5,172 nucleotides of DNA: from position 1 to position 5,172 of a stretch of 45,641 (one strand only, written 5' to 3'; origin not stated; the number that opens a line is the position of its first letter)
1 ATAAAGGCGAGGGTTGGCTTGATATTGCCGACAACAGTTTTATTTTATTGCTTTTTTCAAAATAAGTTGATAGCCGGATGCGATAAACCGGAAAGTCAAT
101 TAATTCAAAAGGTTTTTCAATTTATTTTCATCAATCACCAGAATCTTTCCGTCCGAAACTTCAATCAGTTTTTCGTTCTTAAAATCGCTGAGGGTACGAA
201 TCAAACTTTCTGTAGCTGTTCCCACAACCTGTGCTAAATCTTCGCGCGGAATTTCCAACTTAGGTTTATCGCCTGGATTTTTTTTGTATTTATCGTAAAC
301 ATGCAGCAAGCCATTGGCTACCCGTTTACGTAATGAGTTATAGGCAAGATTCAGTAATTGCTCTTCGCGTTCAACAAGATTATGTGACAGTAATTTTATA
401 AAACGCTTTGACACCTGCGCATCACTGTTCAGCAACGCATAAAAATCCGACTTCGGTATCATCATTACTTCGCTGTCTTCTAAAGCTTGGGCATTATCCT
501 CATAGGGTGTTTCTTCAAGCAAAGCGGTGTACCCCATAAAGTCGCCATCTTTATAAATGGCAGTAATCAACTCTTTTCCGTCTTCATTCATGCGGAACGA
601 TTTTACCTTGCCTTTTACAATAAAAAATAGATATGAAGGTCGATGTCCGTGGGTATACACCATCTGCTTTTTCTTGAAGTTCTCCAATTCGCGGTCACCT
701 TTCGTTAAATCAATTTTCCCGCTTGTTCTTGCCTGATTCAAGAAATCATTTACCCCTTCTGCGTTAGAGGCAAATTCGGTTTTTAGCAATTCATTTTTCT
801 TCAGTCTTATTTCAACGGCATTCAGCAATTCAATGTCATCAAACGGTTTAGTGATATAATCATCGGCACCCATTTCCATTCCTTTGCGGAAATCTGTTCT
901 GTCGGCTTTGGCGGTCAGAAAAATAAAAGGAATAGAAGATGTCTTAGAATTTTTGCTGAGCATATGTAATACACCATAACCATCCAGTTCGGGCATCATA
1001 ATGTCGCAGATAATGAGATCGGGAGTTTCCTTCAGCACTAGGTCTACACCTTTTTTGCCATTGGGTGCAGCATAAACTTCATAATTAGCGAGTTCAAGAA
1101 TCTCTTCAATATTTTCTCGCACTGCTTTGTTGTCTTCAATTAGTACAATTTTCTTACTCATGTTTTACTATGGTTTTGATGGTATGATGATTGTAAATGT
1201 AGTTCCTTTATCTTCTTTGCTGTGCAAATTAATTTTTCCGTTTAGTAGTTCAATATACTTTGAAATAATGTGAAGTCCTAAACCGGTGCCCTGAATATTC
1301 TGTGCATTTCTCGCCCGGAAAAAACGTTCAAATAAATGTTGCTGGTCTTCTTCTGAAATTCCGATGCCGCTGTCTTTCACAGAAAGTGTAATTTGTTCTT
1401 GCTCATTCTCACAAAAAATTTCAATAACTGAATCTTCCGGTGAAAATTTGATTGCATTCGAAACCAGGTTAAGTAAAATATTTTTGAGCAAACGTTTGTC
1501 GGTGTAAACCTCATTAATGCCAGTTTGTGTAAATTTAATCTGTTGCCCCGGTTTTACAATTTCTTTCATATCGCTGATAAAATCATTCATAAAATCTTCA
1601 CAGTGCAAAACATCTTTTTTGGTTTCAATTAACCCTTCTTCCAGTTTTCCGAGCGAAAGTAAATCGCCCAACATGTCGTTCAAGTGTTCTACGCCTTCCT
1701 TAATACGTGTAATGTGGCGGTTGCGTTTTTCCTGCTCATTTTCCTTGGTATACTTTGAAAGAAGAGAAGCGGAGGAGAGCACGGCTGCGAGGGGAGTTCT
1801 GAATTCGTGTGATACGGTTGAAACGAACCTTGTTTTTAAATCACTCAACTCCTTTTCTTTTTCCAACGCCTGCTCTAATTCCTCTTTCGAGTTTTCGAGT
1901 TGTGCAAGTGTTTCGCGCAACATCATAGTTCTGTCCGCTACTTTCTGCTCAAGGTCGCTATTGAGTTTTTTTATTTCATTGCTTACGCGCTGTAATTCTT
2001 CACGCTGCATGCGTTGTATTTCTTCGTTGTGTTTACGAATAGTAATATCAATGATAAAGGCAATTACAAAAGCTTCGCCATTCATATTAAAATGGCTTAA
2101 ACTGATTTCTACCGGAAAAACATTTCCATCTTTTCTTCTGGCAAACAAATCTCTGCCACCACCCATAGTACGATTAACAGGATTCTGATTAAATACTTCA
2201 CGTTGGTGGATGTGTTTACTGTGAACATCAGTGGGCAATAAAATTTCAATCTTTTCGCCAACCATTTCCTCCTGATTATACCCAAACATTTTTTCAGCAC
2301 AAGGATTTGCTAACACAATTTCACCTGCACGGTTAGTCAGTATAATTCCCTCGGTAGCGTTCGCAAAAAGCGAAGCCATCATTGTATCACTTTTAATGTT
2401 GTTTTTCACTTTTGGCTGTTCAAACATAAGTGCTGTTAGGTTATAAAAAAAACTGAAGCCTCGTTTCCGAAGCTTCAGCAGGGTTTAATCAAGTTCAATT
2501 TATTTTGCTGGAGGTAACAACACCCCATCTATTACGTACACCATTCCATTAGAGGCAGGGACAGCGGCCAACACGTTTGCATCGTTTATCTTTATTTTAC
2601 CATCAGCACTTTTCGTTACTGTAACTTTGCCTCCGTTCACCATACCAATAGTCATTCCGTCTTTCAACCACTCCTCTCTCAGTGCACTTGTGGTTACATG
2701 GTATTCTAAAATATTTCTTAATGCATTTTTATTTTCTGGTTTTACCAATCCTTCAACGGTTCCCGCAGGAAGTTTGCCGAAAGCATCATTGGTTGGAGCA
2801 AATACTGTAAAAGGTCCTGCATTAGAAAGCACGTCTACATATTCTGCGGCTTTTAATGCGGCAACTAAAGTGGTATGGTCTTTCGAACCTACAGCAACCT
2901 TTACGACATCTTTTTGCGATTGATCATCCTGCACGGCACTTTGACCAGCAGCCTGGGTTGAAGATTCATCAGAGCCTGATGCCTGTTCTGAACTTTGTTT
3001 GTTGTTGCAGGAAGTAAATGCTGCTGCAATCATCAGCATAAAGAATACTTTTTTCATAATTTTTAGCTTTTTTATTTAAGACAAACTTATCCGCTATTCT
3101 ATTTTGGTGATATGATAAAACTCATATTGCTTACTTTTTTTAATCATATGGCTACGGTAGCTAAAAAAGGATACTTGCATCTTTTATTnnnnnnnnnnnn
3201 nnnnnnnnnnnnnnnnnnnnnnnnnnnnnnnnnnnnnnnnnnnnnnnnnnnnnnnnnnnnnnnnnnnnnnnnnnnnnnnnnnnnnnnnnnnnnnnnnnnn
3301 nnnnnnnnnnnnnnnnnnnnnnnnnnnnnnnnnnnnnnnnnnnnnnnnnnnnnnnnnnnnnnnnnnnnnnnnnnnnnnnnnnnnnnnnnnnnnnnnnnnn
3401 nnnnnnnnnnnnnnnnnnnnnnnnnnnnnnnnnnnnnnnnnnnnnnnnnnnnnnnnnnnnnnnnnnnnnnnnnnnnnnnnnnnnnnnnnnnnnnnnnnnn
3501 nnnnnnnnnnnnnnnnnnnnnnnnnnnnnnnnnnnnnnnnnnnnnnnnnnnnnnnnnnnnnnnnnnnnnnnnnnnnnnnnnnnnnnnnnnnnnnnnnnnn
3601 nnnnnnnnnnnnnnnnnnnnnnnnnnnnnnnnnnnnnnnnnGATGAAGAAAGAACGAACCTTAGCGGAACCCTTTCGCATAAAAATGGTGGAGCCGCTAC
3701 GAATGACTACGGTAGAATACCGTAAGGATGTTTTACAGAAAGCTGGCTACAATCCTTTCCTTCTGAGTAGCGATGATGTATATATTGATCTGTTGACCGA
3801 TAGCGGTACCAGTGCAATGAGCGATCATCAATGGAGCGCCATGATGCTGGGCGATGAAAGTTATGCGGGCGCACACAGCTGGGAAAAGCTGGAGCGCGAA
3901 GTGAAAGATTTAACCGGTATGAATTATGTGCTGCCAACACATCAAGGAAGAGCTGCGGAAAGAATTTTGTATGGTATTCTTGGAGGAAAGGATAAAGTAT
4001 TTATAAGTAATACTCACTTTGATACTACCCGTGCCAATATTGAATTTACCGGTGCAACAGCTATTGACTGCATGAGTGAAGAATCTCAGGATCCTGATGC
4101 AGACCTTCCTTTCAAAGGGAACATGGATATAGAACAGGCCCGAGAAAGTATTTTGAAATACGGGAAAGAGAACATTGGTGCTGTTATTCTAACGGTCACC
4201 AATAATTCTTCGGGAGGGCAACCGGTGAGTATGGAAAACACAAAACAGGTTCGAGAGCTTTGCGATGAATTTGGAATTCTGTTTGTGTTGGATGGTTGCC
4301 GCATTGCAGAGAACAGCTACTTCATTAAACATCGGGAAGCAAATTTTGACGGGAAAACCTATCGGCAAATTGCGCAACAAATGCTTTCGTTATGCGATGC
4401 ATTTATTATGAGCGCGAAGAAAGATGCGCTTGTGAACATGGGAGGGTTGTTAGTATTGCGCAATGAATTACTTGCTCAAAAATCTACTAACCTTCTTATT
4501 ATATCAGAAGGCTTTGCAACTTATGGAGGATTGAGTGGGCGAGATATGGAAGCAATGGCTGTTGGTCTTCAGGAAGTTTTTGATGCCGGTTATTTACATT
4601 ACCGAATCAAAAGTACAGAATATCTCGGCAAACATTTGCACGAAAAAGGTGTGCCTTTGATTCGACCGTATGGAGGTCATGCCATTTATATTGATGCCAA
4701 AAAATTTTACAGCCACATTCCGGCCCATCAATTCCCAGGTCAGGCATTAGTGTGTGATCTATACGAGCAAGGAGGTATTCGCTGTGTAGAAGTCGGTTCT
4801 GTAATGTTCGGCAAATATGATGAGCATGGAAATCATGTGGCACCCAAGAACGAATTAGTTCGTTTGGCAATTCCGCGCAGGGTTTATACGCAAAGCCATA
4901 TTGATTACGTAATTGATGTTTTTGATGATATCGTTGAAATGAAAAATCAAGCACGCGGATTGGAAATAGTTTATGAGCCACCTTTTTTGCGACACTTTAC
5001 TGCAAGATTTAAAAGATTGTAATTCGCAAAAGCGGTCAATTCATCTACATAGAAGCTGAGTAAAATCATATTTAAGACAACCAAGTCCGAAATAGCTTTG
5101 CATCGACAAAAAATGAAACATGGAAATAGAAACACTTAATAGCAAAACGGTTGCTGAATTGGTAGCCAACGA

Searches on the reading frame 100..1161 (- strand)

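Call 7: search_protein_families(library=pfam, proteins=[window:100-1161:-], max_evalue=0.01)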
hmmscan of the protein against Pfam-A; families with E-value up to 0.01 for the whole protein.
window:100-1161:- (353 aa): 4 families
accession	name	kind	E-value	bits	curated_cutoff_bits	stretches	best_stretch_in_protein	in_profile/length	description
PF00072.30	Response_reg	-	5.2e-29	101.1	30.2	1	5-117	1-111/111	Response regulator receiver domain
PF00027.35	cNMP_binding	-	8.6e-23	80.6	27.5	1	160-247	2-89/89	Cyclic nucleotide-binding domain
PF13545.12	HTH_Crp_2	-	1.2e-13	51.2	27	1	280-351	2-70/70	Crp-like helix-turn-helix domain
PF00325.26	Crp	-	0.00086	19.4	21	1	306-333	5-32/32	Bacterial regulatory proteins, crp family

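Call 17: search_protein_families(library=ncbifam, proteins=[window:100-1161:-], max_evalue=0.001)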
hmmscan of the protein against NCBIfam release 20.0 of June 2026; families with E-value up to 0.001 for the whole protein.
window:100-1161:- (353 aa): 112 families (the best 25 are shown)
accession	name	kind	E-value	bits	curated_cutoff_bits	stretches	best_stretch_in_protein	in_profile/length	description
TIGR02154.1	PhoB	equivalog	1.2e-27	96.7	296.2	1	1-124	1-124/226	phosphate regulon transcriptional regulator PhoB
NF045944.1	ResRegRpaBCyano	equivalog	1.9e-27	96.1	330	1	7-130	2-123/229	response regulator transcription factor RpaB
NF040689.1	MtrAB_MtrA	equivalog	2.6e-27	95.6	300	1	5-132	1-125/219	MtrAB system response regulator MtrA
NF007135.0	PRK09581.1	equivalog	8.5e-27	94.1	474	1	1-121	1-123/457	PleD family two-component system response regulator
NF040534.1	resp_reg_YycF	equivalog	1.4e-26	93.2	340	1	3-129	1-124/231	response regulator YycF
NF041733.1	resp_reg_CseB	equivalog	6.7e-26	91.1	350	1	4-129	2-124/228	two-component system response regulator CseB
TIGR01387.1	cztR_silR_copR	subfamily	2.8e-25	89.3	279.2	1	5-157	1-153/218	heavy metal response regulator transcription factor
NF008567.0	PRK11517.1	equivalog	7.8e-25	87.5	353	1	4-136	2-131/223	response regulator transcription factor HprR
NF033117.2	vanR_ACDEGLN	exception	2.2e-24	86.3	350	1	5-132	1-125/226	VanR-ABDEGLN family response regulator transcription factor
NF053854.1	RespRegPhoBBctds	equivalog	5.8e-24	84.7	270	1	5-128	1-123/225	two-component system response regulator PhoB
NF007005.1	PRK09468.1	equivalog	1.3e-23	83.7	331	1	2-162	3-154/237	osmolarity response regulator transcription factor OmpR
NF033120.0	vanR_FM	exception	2.1e-23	83.2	460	1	4-129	5-127/231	vancomycin resistance response regulator transcription factor, VanR-F/VanR-M family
NF045505.1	RR_RssB_Pseudo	equivalog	3.3e-23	82.4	700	1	2-129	5-130/394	two-component system response regulator RssB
NF051850.1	RespRegRprY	equivalog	3.8e-22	78.9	370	1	4-122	6-122/234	response regulator transcription factor RprY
NF008296.0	PRK11083.1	equivalog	5.7e-22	78.2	273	1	2-133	3-131/228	two-component system response regulator CreB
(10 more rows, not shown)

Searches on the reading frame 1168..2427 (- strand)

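Call 36: search_protein_families(library=pfam, proteins=[window:1168-2427:-], max_evalue=0.0001)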
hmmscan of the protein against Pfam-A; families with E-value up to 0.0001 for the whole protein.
window:1168-2427:- (419 aa): 9 families
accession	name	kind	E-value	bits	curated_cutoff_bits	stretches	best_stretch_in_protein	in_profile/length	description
PF02518.31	HATPase_c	-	5e-29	101.4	26.4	1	310-417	2-109/111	Histidine kinase-, DNA gyrase B-, and HSP90-like ATPase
PF00989.32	PAS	-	4.1e-14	53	22.6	1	16-128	2-113/113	PAS fold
PF00512.31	HisKA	-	6.3e-14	52.2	26.9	1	198-265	2-66/66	His Kinase A (phospho-acceptor) domain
PF13426.13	PAS_9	-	9.4e-14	52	27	1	26-129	2-102/103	PAS domain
PF13188.13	PAS_8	-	2.2e-08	34.1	21.8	1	18-76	4-58/65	PAS domain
PF24820.1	Diguanyl_cycl_sensor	-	5e-07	30.1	28.1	1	25-122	6-105/109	Diguanylate cyclase-like sensor domain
PF08448.16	PAS_4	-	2.5e-05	24.9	23.1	1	23-132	3-109/110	PAS fold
PF14501.12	HATPase_c_5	-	8.3e-05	22.9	22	0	314-415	10-101/102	GHKL domain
PF13581.12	HATPase_c_2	-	8.7e-05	23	27.4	0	322-414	40-126/127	Histidine kinase-like ATPase domain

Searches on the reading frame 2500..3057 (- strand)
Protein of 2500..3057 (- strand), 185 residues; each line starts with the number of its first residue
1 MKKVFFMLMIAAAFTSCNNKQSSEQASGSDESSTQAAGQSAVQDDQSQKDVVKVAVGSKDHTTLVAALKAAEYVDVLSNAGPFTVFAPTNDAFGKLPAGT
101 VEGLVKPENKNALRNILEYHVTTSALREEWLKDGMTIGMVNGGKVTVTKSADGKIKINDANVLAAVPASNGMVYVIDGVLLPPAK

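Call 36: search_protein_families(library=pfam, proteins=[window:2500-3057:-], max_evalue=0.0001)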
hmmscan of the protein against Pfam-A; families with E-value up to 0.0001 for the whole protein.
window:2500-3057:- (185 aa): 1 family
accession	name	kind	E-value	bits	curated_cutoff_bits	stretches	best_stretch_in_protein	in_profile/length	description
PF02469.27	Fasciclin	-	2.6e-32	112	22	1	60-182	2-123/123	Fasciclin domain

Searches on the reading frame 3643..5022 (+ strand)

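Call 36: search_protein_families(library=pfam, proteins=[window:3643-5022:+], max_evalue=0.0001)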
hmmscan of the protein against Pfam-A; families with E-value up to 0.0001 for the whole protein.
window:3643-5022:+ (459 aa): 1 family
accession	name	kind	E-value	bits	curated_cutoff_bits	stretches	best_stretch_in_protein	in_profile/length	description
PF01212.27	Beta_elim_lyase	-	3.2e-75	253.6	27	1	49-423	1-285/288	Beta-eliminating lyase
